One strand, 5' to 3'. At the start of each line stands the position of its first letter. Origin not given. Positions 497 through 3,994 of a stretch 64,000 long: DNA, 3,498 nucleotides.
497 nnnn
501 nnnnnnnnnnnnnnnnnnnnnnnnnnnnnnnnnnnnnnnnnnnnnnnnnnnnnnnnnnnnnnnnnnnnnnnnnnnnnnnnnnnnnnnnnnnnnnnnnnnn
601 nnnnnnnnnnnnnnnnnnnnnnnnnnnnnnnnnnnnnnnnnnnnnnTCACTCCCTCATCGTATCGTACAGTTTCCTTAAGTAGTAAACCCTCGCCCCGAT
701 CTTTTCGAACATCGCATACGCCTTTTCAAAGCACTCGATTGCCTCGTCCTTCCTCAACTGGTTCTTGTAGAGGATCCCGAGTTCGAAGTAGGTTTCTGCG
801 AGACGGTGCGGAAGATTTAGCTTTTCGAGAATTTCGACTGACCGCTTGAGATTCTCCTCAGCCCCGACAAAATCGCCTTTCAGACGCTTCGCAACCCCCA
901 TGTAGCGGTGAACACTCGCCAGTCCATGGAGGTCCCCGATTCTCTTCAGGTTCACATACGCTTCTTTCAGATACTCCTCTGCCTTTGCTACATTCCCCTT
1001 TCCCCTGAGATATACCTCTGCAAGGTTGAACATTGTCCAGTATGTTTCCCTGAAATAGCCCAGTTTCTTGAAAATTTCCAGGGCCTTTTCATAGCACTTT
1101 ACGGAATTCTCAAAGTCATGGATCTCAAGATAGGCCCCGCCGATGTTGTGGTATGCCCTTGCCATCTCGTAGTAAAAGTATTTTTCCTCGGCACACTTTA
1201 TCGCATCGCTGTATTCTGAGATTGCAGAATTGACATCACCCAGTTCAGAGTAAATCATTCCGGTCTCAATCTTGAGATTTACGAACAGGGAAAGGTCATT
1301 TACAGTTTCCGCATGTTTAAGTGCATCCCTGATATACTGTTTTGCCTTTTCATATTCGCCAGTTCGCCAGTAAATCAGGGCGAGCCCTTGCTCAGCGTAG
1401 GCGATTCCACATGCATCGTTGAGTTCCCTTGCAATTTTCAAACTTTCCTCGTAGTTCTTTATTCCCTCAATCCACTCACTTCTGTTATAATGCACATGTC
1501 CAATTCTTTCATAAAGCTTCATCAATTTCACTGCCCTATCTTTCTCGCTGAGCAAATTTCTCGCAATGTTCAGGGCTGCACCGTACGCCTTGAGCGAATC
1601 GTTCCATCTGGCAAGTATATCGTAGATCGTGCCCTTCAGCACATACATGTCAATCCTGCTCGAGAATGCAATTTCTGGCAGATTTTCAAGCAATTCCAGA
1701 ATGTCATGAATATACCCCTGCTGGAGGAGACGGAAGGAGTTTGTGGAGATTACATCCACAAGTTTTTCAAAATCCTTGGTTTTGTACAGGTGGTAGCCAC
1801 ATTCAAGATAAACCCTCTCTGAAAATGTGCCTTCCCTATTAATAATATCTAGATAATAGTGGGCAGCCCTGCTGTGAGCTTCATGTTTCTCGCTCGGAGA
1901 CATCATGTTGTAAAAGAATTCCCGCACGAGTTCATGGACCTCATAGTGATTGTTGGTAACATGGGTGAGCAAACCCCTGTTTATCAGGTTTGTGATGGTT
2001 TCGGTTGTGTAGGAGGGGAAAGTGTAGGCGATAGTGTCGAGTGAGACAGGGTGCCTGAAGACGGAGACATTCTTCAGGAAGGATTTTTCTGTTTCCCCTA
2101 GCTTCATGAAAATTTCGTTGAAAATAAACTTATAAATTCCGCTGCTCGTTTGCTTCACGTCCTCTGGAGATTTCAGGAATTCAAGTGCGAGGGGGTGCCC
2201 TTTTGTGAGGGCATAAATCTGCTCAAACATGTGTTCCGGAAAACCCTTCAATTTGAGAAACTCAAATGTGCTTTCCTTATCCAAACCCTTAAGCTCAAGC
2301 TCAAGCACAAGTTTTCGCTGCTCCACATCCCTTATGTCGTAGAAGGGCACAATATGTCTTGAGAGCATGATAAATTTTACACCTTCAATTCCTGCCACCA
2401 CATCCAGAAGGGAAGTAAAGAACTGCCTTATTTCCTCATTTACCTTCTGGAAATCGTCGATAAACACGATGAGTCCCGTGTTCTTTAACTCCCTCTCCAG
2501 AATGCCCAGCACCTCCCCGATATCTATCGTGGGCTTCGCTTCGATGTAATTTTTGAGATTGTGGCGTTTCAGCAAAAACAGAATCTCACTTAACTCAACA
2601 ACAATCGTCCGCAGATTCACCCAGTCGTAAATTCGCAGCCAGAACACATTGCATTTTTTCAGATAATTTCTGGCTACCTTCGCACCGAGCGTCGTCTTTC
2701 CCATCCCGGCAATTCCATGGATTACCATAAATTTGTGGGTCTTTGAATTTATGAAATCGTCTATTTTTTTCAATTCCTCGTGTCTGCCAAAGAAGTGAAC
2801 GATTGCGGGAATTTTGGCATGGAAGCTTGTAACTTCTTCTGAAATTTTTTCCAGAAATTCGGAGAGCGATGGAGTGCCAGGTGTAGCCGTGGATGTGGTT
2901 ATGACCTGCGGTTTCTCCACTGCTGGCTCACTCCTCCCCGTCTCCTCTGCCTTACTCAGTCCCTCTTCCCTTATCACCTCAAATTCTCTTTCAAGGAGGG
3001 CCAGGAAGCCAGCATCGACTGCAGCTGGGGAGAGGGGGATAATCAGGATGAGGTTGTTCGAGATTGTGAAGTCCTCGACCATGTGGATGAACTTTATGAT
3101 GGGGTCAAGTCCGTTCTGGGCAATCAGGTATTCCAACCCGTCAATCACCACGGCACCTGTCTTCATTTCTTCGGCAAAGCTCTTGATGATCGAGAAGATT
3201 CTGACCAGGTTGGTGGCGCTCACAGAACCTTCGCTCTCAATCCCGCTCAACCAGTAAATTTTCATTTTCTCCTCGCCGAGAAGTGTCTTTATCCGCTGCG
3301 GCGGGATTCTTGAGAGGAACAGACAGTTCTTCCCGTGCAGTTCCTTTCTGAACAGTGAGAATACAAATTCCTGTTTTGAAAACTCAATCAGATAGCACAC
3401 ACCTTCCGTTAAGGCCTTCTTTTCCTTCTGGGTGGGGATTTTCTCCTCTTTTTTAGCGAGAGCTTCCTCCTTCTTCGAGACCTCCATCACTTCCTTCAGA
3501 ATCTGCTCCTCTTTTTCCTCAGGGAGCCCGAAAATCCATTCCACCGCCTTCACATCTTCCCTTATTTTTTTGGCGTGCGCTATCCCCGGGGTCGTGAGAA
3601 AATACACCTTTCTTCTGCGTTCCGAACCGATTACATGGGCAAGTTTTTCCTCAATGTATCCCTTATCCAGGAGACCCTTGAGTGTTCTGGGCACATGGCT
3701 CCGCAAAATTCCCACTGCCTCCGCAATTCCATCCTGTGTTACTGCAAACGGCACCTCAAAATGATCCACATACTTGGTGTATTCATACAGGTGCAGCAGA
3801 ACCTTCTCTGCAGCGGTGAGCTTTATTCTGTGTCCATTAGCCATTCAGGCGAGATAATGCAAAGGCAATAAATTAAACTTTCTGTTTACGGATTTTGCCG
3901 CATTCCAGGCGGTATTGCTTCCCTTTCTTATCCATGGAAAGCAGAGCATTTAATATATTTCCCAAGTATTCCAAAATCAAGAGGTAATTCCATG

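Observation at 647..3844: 1065-aa STAND NTPase with wHTH + DUF835-like + NB-ARC-like + TPR architecture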

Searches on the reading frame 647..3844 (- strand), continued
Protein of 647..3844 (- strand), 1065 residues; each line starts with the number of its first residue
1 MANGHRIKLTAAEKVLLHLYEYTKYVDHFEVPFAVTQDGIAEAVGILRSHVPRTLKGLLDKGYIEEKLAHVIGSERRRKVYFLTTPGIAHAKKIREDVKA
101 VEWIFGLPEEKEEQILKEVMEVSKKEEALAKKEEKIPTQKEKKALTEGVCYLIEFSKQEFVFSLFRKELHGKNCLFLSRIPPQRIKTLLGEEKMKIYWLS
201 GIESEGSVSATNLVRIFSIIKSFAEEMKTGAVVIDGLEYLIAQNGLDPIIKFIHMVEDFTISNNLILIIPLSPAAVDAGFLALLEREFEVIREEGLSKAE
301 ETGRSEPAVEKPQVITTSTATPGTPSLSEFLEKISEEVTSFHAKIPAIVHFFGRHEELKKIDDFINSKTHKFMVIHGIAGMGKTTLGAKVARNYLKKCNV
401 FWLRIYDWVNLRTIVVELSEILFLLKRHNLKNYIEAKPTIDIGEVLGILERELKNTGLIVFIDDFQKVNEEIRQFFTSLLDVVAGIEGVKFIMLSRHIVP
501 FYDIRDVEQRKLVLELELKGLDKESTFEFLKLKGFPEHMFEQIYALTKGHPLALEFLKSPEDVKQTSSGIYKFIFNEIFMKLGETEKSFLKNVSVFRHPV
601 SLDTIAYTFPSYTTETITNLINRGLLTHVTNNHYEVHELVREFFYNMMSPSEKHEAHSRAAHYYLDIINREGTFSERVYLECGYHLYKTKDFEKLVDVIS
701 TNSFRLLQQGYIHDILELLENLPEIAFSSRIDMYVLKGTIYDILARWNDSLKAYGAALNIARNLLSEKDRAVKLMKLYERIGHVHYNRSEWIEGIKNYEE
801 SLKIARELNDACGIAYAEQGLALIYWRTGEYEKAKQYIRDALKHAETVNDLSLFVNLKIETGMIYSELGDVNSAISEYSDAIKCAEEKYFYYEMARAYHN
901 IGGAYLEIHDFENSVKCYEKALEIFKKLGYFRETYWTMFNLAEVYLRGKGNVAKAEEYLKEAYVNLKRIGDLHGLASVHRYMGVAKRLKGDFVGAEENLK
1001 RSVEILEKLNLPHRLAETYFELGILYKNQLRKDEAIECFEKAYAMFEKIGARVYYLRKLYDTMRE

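Call 74: search_protein_families(library=pfam, proteins=[L015:704-1465:-, L015:1482-2996:-, L015:3364-4245:+, L015:5765-6406:-, L015:6418-7734:-, L015:10951-11616:-, L015:11926-14040:-], max_evalue=0.0001)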
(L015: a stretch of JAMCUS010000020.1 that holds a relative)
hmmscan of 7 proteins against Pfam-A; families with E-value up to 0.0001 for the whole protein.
L015:704-1465:- (254 aa): 4 families
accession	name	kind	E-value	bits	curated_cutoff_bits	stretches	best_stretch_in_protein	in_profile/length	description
PF06745.19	ATPase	-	2.7e-42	145.1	26.6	1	6-253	2-228/231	KaiC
PF13481.12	AAA_25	-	1.4e-05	25.3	27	1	10-156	20-155/195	AAA domain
PF20720.3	nSTAND3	-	5e-05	23.5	27.2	0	26-67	20-61/155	Novel STAND NTPase 3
PF01637.24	ATPase_2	-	6.3e-05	23.3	33.2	1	23-156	20-122/225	ATPase domain predominantly from Archaea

L015:1482-2996:- (505 aa): 2 families
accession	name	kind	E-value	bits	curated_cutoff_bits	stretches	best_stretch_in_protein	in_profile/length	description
PF06745.19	ATPase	-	1.2e-24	87.4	26.6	1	18-261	2-227/231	KaiC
PF13479.12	AAA_24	-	1.7e-06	28.4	27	1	39-182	6-90/195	AAA domain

L015:3364-4245:+ (294 aa): 0 families

L015:5765-6406:- (214 aa): 1 family
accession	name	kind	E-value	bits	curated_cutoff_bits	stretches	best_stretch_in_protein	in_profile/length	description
PF11536.14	DUF3226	-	3.5e-06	27.4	27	1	11-125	5-84/208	Protein of unknown function (DUF3226)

L015:6418-7734:- (439 aa): 3 families
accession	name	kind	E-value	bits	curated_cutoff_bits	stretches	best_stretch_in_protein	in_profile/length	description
PF13175.12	AAA_15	-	6.7e-25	88.9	32.1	1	1-383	1-374/374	AAA ATPase domain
PF13304.12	AAA_21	-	1.8e-23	84.5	27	1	24-381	1-300/304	AAA domain, putative AbiEii toxin, Type IV TA system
PF11398.14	DUF2813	-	2e-06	27.9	21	0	1-90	1-94/372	Protein of unknown function (DUF2813)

L015:10951-11616:- (222 aa): 1 family
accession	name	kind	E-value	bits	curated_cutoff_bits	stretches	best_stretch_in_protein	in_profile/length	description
PF04981.18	NMD3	-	1.3e-35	123.5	24.9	1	6-219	1-242/243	NMD3 family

L015:11926-14040:- (705 aa): 5 families
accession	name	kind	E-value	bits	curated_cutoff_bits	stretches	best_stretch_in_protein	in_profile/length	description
PF00493.29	MCM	-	1.9e-95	318.7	23.3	1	273-496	2-224/224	MCM P-loop domain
PF17855.7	MCM_lid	-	5.2e-28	97.8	27.4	1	527-611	1-86/87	MCM AAA-lid domain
PF17207.9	MCM_OB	-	6.5e-24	84.5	24.8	1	102-236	1-125/126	MCM OB domain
PF01078.27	Mg_chelatase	-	7e-11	42.4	20.3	1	381-453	94-167/207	Magnesium chelatase, subunit ChlI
PF07728.20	AAA_5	-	2.7e-09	37.6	22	1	330-447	1-125/139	AAA domain (dynein-related subfamily)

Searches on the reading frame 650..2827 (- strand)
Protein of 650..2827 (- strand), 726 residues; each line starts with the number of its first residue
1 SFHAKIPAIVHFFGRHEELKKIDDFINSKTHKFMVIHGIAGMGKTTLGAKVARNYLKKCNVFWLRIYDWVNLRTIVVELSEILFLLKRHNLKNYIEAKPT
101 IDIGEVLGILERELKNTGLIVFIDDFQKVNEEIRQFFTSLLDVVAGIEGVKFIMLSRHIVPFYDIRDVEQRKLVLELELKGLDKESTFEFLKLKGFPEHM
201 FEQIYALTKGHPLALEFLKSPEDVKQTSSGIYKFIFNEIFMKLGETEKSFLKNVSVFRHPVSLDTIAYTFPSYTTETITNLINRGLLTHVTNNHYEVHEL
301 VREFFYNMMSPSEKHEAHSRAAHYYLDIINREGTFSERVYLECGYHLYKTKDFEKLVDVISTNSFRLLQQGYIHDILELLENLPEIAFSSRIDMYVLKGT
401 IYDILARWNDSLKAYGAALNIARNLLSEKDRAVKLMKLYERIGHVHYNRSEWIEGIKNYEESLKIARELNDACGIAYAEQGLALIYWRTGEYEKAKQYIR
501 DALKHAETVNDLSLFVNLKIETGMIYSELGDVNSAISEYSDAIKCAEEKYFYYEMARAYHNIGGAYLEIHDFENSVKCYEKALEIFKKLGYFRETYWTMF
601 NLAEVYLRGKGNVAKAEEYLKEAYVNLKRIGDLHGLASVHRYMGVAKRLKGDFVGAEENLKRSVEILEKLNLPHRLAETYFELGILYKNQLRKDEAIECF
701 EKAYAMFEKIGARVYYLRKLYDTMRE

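Call 94: predict_structure(alignment_id=A6)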
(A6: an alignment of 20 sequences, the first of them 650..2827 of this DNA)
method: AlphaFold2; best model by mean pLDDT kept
length: 726 residues; sequences in the alignment: 20
mean_pLDDT: 89.9   pTM: 0.72
mean pLDDT of the five models: 89.9, 88.5, 87.4, 86.4, 85.8
residues with pLDDT >= 90: 456; 70-90: 248; 50-70: 22; < 50: 0
segments of 3 or more residues with pLDDT < 50: none
pLDDT, mean of each block of 10 residues (from residue 1): 74 88 93 91 91 91 91 92 92 92 93 92 93 93 89 91 87 90 88 85 81 79 62 79 89 91 85 82 81 82 89 94 92 81 93 89 89 89 71 89 95 94 84 94 96 97 96 95 95 95 89 91 92 95 91 95 95 96 95 94 91 90 95 95 95 97 97 94 96 96 94 86 80
secondary structure, 60 per line:
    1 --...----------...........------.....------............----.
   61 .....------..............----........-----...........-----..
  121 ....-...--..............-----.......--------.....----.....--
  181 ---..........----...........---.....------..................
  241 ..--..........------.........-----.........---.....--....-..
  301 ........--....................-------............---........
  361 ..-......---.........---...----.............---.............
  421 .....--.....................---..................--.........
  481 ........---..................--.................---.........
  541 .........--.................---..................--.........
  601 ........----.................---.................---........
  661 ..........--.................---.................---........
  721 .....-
elements in order (helices of 4 or more, strands of 3 or more residues): H16-26 E33-37 H44-55 E60-65 H72-85 H90-97 H103-113 E119-124 H131-144 E150-156 H165-169 E174-178 H184-193 H198-208 H212-216 H223-242 H245-254 H263-269 H275-283 E287-291 E294-297 H299-308 H311-330 H338-349 H353-362 H364-369 H373-381 H392-404 H408-425 H428-448 H452-469 H472-488 H492-509 H512-528 H532-549 H552-568 H572-589 H592-608 H613-629 H633-649 H653-670 H673-689 H693-709 H713-725

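Call 97: fold_search(model_id=the predicted structure, library=pdb)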
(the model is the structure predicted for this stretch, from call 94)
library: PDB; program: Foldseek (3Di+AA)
matches with E <= 10: 1793; with E <= 0.001: 278
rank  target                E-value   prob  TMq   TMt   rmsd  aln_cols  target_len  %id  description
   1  6mfv_A                4.7e-19  1.00  0.37  0.41  21.1       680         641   21  Crystal structure of the Signal Transduction ATPase with Numerous Domains (STAND) protein with a tetratricopeptide rep (released 2019-02-20)
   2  8dgc_A                7.7e-10  1.00  0.30  0.13  24.7       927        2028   10  Avs3 bound to phage PhiV-1 terminase (released 2022-08-03)
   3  8dgc_B                2.3e-09  1.00  0.30  0.13  22.2       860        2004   12  Avs3 bound to phage PhiV-1 terminase (released 2022-08-03)
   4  3sf4_A                1.2e-08  1.00  0.27  0.50   9.9       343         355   18  Crystal structure of the complex between the conserved cell polarity proteins Inscuteable and LGN (released 2011-11-23)
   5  4wng_A                1.6e-08  1.00  0.30  0.59   7.5       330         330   18  Crystal structure of the TPR domain of LGN in complex with Frmpd4/Preso1 at 2.1 Angstrom resolution (released 2015-09-16)
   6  5a7d_H                2.2e-08  1.00  0.25  0.45  10.4       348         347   17  Tetrameric assembly of LGN with Inscuteable (released 2016-08-03)
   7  4a1s_A                3.0e-08  1.00  0.28  0.51   8.6       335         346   18  Crystallographic structure of the Pins:Insc complex (released 2012-03-28)
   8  8bob_C                3.3e-08  1.00  0.27  0.46  20.1       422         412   16  Structural basis for negative regulation of the maltose system (released 2023-10-18)
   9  4wne_A                3.5e-08  1.00  0.30  0.59   7.7       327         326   18  Crystal structure of the TPR domain of LGN in complex with Frmpd4/Preso1 at 2.0 Angstrom resolution (released 2015-09-16)
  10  5a7d_G                3.5e-08  1.00  0.26  0.48   9.8       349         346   18  Tetrameric assembly of LGN with Inscuteable (released 2016-08-03)
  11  5a7d_C                3.9e-08  1.00  0.26  0.47  10.1       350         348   17  Tetrameric assembly of LGN with Inscuteable (released 2016-08-03)
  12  4a1s_B                4.2e-08  1.00  0.27  0.51   9.5       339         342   18  Crystallographic structure of the Pins:Insc complex (released 2012-03-28)
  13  5a6c_A                4.4e-08  1.00  0.32  0.57   6.8       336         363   18  Concomitant binding of Afadin to LGN and F-actin directs planar spindle orientation (released 2015-12-30)
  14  6hc2_S                4.7e-08  1.00  0.29  0.51   9.3       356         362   18  Crystal structure of NuMA/LGN hetero-hexamers (released 2019-05-29)
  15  6hc2_E                4.7e-08  1.00  0.29  0.51  10.1       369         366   17  Crystal structure of NuMA/LGN hetero-hexamers (released 2019-05-29)
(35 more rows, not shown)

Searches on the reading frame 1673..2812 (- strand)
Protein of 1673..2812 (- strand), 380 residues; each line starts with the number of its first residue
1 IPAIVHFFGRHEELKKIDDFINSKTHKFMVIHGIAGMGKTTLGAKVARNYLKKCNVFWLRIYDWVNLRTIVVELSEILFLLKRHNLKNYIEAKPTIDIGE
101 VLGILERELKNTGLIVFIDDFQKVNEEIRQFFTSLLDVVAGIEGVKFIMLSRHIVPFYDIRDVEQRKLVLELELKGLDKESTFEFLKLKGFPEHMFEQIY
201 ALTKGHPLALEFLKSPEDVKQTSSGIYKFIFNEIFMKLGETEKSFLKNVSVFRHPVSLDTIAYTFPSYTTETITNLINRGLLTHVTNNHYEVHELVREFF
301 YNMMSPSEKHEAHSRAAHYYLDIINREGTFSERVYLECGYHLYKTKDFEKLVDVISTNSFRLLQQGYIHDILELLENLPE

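Call 63: search_solved_structures(query=window:1673-2812:-, max_evalue=0.001, show_alignments=2)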
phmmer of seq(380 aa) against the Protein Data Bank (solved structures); distinct sequences matched with E-value up to 0.001: 1.
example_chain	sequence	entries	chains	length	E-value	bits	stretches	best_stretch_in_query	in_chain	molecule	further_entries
6mfv_A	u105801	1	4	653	1.1e-23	87.2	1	4-321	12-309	tetratricopeptide repeat sensor PH0952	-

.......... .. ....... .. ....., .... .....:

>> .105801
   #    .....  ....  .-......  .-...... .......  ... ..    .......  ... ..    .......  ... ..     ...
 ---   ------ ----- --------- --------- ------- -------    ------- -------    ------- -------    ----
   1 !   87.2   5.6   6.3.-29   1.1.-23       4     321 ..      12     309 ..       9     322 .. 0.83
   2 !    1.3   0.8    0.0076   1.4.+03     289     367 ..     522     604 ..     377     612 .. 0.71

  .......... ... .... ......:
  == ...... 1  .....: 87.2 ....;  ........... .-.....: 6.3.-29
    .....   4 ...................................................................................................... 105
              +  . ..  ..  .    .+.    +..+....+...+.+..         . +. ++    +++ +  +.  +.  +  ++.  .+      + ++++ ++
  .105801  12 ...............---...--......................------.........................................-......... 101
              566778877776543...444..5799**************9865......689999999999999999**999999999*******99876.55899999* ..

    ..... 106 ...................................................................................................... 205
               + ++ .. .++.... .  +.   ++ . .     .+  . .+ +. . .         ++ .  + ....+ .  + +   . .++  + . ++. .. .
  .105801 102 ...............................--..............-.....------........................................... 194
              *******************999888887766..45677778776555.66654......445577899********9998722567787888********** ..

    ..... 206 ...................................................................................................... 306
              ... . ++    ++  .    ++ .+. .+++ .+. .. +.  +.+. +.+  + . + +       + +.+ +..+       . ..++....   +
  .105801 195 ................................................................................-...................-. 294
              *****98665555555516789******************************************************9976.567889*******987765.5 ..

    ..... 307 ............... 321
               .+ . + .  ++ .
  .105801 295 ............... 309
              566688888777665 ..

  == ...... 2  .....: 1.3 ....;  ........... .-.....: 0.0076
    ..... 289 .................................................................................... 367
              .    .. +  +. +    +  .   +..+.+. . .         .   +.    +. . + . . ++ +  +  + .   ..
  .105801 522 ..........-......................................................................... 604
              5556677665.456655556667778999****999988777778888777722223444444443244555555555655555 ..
